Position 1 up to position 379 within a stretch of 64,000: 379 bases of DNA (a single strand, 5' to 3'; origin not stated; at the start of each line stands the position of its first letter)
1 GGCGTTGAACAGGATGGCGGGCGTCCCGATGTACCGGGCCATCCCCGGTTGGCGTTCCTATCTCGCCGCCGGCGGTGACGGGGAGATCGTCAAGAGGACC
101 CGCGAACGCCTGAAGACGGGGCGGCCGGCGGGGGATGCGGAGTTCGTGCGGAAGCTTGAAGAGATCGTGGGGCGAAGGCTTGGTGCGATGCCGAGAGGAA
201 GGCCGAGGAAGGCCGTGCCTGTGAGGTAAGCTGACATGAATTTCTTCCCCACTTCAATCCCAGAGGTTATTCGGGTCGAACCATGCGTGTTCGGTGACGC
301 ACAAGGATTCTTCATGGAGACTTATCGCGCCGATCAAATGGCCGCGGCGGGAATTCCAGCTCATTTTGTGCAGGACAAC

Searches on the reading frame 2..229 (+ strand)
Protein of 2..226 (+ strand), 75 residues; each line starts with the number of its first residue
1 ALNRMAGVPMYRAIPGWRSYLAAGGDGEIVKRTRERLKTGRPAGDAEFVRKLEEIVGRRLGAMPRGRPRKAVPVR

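Call 43: search_protein_families(library=pfam, proteins=[window:5-226:+], max_evalue=0.01)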
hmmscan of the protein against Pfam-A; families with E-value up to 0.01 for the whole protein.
seq(74 aa): 0 families

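Call 84: search_protein_families(library=ncbifam, proteins=[window:5-226:+, window:2-229:+], max_evalue=1)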
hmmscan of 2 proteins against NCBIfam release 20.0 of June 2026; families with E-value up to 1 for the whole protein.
seq(74 aa): 0 families

window:2-229:+ (75 aa): 0 families

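Call 98: find_homologous_proteins(query=window:2-226:+, max_evalue=0.00001)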
Query seq(75 aa) (75 aa): 17 proteins with E <= 0.00001 among 21 candidates.
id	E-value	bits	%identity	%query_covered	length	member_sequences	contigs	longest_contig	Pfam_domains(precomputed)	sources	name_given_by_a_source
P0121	2.0e-34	134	92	95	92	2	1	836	-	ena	-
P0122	2.1e-34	134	92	95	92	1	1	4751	-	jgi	-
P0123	3.7e-34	133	90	97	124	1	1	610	-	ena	-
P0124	1.4e-32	128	90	95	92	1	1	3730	-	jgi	jgi:hypothetical protein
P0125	3.6e-32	127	91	89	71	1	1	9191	-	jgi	jgi:hypothetical protein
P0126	4.5e-32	127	82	99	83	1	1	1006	-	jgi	jgi:hypothetical protein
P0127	5.3e-31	123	86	96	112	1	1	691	-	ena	-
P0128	4.4e-29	117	86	88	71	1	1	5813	-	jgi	jgi:hypothetical protein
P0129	6.8e-19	85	66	87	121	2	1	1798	-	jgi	jgi:putative transposase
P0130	3.4e-17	80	62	87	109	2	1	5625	-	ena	-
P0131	5.7e-17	79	62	88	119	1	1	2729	-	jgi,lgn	-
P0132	1.2e-16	78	65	83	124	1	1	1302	-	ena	-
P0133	1.6e-16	77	66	77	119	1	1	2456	-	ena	-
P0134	3.5e-16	76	70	72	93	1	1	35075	-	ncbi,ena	-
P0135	3.9e-16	76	61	85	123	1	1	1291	-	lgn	-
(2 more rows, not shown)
